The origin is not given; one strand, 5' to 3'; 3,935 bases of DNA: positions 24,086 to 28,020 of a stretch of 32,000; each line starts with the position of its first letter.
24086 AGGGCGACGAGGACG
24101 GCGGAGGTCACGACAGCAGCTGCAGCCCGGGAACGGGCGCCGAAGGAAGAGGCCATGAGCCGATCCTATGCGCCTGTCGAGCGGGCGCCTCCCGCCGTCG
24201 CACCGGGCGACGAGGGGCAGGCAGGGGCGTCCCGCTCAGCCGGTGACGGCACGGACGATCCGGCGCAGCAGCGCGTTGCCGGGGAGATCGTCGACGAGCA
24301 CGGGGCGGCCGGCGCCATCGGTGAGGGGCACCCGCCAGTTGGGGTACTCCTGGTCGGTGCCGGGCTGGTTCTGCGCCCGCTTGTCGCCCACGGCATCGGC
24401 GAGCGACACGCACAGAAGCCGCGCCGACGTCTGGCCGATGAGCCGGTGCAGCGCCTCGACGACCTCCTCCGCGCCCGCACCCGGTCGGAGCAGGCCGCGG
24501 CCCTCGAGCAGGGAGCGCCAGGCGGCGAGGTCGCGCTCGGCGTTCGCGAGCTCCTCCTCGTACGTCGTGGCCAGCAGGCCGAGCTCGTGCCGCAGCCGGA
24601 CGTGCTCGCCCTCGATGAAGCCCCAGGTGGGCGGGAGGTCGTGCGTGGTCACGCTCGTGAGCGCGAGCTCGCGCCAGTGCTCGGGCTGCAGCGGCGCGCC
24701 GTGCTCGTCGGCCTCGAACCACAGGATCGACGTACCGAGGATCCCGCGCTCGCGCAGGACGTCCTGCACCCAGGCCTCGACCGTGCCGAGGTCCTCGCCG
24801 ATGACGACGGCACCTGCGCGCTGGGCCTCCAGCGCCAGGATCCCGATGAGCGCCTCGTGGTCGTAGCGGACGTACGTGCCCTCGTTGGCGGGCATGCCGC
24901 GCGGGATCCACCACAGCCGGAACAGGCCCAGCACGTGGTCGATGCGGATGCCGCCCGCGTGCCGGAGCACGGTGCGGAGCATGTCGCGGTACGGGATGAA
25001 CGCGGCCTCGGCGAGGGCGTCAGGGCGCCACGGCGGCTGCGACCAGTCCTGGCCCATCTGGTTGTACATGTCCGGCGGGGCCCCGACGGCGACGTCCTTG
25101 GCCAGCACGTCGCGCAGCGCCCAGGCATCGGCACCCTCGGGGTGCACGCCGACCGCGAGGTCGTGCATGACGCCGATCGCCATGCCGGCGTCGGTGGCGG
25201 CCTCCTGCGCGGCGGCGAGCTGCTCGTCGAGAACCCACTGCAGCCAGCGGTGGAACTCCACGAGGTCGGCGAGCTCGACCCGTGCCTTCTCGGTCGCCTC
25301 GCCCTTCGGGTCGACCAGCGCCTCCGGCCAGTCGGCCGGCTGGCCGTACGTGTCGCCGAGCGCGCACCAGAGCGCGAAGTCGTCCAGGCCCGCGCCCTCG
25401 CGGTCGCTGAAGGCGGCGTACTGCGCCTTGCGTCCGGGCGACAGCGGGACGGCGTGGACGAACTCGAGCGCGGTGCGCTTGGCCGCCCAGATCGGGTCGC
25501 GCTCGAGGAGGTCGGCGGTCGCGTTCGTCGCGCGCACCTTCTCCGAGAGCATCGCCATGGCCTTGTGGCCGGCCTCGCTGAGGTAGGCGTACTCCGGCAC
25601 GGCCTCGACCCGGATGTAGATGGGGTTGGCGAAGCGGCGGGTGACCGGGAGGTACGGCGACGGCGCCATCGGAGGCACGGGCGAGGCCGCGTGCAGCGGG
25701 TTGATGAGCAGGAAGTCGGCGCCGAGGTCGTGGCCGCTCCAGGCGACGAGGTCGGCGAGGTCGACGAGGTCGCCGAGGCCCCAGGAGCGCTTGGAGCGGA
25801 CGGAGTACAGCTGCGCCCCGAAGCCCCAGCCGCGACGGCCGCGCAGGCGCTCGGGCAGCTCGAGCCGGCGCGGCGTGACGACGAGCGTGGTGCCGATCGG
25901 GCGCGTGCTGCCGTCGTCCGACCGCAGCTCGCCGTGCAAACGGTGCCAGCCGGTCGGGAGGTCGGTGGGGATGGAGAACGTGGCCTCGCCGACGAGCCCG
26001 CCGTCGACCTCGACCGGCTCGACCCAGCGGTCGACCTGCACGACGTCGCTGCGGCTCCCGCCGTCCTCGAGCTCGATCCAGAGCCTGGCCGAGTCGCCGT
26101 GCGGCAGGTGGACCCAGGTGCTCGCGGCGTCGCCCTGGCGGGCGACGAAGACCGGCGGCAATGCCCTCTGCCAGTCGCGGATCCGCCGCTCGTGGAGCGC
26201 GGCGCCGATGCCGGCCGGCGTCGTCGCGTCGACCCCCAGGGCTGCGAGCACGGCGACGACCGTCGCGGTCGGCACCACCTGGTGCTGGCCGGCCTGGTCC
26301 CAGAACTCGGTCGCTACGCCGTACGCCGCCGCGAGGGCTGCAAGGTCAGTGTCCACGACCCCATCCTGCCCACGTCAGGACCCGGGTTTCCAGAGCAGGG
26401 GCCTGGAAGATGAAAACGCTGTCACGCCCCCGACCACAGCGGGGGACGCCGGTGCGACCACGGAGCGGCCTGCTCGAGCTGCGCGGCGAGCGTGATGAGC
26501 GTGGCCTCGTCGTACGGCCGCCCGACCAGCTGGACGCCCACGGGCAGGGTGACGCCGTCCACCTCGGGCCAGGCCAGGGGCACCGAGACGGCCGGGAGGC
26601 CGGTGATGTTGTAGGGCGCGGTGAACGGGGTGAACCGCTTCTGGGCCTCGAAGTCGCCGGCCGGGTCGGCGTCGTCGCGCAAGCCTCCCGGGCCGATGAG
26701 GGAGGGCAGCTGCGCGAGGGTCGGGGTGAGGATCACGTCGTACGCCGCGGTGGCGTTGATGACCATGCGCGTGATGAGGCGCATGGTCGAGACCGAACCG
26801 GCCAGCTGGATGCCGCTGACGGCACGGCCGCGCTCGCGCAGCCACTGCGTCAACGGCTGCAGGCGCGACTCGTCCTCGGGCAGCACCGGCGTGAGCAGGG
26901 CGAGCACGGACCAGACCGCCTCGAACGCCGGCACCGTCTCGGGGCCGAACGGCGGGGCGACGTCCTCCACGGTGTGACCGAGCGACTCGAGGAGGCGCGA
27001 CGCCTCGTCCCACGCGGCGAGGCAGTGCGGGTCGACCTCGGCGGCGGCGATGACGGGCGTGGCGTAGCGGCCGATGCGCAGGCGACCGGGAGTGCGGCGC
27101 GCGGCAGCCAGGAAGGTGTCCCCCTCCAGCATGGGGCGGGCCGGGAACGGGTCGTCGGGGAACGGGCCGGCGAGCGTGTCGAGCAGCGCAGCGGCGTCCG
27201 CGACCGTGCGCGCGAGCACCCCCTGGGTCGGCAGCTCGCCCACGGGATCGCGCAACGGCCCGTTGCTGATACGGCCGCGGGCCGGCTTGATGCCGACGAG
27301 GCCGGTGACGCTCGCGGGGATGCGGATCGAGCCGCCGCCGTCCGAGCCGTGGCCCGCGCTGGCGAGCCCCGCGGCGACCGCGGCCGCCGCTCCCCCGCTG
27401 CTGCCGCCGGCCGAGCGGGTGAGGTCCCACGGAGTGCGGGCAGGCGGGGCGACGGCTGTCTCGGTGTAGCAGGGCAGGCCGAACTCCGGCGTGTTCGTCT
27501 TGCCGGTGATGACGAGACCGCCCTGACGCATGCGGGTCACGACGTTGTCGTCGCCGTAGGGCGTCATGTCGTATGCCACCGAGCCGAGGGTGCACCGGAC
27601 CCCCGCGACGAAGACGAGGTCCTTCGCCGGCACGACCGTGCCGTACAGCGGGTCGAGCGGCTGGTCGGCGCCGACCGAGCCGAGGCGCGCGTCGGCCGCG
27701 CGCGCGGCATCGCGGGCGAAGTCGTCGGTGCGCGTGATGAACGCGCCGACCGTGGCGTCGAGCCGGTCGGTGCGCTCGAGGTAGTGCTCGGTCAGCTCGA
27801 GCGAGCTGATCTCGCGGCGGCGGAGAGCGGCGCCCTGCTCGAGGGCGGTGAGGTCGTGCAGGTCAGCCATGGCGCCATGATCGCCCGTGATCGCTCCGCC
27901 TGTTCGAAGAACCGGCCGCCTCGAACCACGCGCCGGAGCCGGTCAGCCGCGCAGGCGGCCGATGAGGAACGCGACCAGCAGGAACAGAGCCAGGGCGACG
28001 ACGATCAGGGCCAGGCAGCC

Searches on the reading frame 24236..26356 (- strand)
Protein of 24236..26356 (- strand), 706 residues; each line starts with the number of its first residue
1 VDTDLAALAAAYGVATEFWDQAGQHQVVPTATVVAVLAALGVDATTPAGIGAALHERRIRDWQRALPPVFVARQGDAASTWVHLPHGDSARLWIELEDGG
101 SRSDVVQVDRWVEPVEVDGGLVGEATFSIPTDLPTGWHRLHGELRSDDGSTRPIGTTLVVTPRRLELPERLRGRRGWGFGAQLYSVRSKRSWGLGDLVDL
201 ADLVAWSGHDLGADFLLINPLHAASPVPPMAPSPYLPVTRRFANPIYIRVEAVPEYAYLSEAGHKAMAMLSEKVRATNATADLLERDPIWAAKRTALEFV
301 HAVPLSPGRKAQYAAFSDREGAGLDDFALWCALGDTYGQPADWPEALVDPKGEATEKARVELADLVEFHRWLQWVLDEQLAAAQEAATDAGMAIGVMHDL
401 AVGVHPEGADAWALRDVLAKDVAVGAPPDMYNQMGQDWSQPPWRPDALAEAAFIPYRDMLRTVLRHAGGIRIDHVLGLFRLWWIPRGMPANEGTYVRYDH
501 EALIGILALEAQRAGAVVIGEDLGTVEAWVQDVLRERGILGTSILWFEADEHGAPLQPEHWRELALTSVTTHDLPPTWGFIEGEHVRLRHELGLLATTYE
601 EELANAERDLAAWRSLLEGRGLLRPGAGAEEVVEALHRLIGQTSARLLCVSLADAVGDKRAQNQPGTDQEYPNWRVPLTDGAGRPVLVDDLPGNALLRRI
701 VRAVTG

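Call 26: search_protein_families(library=pfam, max_evalue=0.001, proteins=[window:24236-26356:-])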
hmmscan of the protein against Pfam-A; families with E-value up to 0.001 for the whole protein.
window:24236-26356:- (706 aa): 2 families
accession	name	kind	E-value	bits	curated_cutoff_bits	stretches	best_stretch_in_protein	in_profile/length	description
PF02446.23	Glyco_hydro_77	-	2e-109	367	25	1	182-679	2-460/465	4-alpha-glucanotransferase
PF21226.3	MalQ_N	-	1.3e-26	93.2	24.1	1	66-162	1-91/91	MalQ N-terminal beta sandwich domain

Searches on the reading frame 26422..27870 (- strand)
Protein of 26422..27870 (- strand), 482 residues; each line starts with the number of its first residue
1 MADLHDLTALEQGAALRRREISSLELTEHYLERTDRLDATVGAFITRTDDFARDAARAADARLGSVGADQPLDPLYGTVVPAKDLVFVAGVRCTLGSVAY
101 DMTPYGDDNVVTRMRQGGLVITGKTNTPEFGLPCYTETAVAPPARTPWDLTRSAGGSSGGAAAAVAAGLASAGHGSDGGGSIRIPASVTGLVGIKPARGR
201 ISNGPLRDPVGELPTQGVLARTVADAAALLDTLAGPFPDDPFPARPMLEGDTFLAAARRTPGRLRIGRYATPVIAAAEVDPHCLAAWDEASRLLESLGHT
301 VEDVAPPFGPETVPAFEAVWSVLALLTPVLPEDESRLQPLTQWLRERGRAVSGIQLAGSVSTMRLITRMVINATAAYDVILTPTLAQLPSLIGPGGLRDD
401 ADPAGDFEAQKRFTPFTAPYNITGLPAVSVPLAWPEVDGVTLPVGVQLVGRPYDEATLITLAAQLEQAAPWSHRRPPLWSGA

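Call 26: search_protein_families(library=pfam, max_evalue=0.001, proteins=[window:26422-27870:-])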
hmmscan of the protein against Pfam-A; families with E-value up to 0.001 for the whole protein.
window:26422-27870:- (482 aa): 1 family
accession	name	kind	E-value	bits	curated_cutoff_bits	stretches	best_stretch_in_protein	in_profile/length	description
PF01425.27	Amidase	-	3.1e-88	297.2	27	1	25-458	1-444/445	Amidase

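Call 33: find_encoding_contigs(protein=window:26422-27870:-, flank=10000, max_places=6)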
Protein window:26422-27870:- (482 aa): no gene with exactly this product is on record in the collection.
